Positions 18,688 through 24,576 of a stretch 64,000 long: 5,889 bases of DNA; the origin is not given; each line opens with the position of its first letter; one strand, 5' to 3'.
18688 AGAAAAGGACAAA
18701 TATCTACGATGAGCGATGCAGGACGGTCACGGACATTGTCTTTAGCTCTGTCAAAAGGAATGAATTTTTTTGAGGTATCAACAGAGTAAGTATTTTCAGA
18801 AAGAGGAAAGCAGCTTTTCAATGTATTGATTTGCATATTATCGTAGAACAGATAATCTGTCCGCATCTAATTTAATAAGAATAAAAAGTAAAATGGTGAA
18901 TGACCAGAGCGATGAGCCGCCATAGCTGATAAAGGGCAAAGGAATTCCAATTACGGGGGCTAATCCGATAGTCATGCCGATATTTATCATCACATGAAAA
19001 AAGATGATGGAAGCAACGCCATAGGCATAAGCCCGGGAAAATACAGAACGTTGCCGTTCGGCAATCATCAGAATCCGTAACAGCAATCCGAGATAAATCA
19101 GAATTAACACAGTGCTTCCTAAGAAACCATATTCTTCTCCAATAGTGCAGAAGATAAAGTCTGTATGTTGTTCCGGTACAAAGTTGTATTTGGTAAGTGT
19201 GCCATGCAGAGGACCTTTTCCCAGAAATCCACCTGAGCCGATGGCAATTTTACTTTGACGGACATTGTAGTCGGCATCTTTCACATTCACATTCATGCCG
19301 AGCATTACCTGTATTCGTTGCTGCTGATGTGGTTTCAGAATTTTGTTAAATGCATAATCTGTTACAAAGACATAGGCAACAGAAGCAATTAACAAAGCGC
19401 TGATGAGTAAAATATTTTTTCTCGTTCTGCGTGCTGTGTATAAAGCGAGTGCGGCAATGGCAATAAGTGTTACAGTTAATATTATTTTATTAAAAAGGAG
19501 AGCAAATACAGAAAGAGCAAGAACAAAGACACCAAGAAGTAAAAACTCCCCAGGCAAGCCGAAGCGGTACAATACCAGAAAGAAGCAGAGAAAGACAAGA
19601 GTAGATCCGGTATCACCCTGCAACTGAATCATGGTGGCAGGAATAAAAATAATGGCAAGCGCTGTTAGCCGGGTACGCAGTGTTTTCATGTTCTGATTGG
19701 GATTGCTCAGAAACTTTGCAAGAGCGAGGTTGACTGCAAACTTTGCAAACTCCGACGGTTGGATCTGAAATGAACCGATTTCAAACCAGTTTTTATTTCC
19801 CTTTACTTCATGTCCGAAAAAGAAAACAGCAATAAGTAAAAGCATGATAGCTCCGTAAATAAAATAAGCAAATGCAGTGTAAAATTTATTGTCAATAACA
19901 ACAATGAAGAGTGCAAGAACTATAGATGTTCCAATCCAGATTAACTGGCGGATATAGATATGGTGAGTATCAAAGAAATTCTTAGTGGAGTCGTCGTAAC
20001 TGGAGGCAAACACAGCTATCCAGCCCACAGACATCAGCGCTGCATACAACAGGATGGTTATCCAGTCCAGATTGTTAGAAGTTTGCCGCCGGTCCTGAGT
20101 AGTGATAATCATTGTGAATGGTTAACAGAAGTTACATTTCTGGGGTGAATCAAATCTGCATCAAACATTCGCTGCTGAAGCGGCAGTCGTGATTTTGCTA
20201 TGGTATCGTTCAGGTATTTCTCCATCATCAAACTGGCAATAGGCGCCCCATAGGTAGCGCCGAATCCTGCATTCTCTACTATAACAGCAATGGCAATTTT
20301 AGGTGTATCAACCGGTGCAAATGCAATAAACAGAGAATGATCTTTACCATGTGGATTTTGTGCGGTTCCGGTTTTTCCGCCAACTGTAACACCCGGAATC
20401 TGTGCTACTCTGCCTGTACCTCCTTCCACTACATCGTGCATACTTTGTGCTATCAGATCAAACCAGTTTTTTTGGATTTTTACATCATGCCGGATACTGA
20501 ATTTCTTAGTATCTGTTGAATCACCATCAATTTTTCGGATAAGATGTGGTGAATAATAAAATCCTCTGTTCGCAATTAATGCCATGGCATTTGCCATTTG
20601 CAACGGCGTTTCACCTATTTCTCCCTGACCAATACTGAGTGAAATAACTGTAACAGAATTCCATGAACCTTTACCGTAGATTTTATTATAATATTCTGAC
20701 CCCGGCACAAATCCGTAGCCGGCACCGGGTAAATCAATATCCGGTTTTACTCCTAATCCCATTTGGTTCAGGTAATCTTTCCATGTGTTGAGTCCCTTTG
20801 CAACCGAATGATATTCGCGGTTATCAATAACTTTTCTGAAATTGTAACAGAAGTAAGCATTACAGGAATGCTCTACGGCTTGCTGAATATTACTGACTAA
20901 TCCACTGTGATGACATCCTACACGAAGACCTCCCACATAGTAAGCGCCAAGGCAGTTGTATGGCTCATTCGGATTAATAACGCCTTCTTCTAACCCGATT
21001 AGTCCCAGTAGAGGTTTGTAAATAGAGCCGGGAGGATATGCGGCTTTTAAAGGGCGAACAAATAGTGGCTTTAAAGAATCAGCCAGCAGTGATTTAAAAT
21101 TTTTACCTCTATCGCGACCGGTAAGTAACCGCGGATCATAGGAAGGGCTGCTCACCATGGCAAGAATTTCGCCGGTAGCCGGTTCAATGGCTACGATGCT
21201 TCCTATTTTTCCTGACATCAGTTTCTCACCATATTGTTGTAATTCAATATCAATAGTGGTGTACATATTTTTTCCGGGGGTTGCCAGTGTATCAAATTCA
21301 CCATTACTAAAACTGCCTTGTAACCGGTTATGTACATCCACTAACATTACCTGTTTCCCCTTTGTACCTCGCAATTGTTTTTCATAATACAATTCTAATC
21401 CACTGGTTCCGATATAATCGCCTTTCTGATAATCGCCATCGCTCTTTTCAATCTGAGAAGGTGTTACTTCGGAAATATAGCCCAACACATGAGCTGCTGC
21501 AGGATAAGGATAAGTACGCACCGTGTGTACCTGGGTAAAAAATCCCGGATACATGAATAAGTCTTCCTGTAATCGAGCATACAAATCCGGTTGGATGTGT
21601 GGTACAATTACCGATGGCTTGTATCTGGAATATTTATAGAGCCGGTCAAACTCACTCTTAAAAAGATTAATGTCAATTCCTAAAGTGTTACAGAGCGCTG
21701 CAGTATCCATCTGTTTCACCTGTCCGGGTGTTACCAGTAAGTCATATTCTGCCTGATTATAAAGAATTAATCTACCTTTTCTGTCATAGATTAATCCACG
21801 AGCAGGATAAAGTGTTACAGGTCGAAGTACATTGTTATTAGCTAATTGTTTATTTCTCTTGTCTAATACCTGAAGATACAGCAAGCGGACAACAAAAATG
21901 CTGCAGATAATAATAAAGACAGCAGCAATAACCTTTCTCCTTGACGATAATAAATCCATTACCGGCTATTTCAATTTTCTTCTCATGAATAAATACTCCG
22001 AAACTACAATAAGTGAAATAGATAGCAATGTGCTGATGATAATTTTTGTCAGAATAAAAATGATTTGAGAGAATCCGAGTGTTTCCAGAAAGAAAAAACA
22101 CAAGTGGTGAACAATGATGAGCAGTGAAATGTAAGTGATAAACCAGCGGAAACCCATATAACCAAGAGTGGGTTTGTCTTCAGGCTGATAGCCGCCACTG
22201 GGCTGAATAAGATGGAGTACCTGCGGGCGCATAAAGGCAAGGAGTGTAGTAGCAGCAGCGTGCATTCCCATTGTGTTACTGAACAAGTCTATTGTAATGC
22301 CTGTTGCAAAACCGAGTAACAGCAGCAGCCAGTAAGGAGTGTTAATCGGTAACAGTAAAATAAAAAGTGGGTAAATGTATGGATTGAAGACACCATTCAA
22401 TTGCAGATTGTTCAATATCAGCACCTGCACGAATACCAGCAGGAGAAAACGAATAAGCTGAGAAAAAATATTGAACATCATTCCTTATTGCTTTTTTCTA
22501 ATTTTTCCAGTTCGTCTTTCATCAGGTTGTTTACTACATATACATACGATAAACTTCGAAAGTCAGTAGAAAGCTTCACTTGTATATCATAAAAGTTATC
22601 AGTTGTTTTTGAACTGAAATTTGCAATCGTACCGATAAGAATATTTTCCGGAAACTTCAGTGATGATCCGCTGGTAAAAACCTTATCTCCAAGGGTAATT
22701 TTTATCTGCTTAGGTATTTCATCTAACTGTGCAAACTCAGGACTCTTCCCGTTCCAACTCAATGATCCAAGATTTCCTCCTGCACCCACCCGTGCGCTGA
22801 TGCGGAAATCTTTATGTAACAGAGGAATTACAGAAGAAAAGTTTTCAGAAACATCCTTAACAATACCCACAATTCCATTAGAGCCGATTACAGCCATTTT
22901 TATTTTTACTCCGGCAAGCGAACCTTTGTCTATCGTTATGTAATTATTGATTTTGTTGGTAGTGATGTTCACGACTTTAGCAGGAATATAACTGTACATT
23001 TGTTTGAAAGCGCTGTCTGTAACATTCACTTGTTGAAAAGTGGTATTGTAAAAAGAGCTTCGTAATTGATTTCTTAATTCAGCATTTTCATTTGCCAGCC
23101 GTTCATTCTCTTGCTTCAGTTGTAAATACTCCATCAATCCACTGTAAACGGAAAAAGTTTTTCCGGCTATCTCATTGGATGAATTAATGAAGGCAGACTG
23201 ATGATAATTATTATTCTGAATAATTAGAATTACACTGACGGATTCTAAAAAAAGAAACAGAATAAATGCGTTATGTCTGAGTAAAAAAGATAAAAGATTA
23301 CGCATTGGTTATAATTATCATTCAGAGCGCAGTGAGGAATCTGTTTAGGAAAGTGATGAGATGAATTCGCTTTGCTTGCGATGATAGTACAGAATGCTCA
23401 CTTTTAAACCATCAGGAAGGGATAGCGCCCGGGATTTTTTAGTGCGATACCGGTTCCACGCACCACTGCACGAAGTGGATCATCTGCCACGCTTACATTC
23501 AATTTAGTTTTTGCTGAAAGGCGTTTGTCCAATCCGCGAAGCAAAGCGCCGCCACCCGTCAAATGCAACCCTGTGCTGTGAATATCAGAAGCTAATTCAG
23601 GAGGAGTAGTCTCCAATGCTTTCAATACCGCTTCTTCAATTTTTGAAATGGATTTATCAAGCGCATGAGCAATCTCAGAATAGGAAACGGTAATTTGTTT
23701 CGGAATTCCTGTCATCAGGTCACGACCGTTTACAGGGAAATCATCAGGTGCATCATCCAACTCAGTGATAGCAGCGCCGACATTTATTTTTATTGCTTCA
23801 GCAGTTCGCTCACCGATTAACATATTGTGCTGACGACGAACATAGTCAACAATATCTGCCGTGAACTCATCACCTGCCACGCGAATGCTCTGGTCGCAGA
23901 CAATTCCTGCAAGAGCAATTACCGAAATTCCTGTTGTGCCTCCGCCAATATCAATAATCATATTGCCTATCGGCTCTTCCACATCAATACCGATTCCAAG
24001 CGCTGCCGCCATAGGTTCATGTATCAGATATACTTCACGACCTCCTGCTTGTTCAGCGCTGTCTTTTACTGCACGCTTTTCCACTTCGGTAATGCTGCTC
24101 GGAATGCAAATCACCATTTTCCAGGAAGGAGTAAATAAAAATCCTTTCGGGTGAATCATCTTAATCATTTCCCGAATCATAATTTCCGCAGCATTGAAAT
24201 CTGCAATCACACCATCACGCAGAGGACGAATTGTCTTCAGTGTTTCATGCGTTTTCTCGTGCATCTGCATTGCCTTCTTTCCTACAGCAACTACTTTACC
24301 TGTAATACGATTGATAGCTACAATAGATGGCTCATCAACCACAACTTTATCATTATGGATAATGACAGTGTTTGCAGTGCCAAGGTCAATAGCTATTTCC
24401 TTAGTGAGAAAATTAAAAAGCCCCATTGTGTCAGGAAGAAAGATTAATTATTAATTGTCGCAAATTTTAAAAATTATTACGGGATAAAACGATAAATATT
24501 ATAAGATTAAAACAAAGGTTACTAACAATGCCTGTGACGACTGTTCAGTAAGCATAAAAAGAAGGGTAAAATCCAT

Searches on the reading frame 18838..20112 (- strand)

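Call 68: search_protein_families(library=pfam, proteins=[window:18838-20112:-], max_evalue=0.00001)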
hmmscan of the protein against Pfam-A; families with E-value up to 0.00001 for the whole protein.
window:18838-20112:- (424 aa): 1 family
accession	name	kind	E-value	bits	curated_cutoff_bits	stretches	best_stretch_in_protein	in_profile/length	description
PF01098.24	FTSW_RODA_SPOVE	-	5.2e-83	279.4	26.4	2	193-417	138-352/356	Cell cycle protein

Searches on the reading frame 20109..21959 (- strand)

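Call 68: search_protein_families(library=pfam, proteins=[window:20109-21959:-], max_evalue=0.00001)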
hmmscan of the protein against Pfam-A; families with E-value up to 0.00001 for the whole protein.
window:20109-21959:- (616 aa): 2 families
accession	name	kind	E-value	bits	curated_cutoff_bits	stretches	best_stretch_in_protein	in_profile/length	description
PF00905.27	Transpeptidase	-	8.4e-58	196.4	22.1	1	253-579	1-298/299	Penicillin binding protein transpeptidase domain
PF03717.20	PBP_dimer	-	2.8e-39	135.8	24.4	1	51-213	3-175/180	Penicillin-binding Protein dimerisation domain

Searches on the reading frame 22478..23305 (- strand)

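Call 68: search_protein_families(library=pfam, proteins=[window:22478-23305:-], max_evalue=0.00001)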
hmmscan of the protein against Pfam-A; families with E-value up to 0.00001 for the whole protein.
window:22478-23305:- (275 aa): 1 family
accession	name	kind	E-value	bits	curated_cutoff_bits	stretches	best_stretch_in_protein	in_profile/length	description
PF04085.20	MreC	-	2.1e-38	131.8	28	1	111-258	1-146/147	Rod shape-determining protein MreC, barrel core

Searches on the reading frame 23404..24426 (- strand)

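Call 68: search_protein_families(library=pfam, proteins=[window:23404-24426:-], max_evalue=0.00001)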
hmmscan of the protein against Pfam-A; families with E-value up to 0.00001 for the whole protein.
window:23404-24426:- (340 aa): 3 families
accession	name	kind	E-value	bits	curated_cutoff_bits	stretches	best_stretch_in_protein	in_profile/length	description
PF06723.19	MreB_Mbl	-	1.6e-122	408.9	27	1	9-331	2-321/327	MreB/Mbl protein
PF00012.26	HSP70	-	4.2e-11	42.2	20.6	1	96-200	128-238/599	Hsp70 protein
PF14450.12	FtsA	-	2.7e-10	41.1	31.8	1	157-315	2-111/127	Cell division protein FtsA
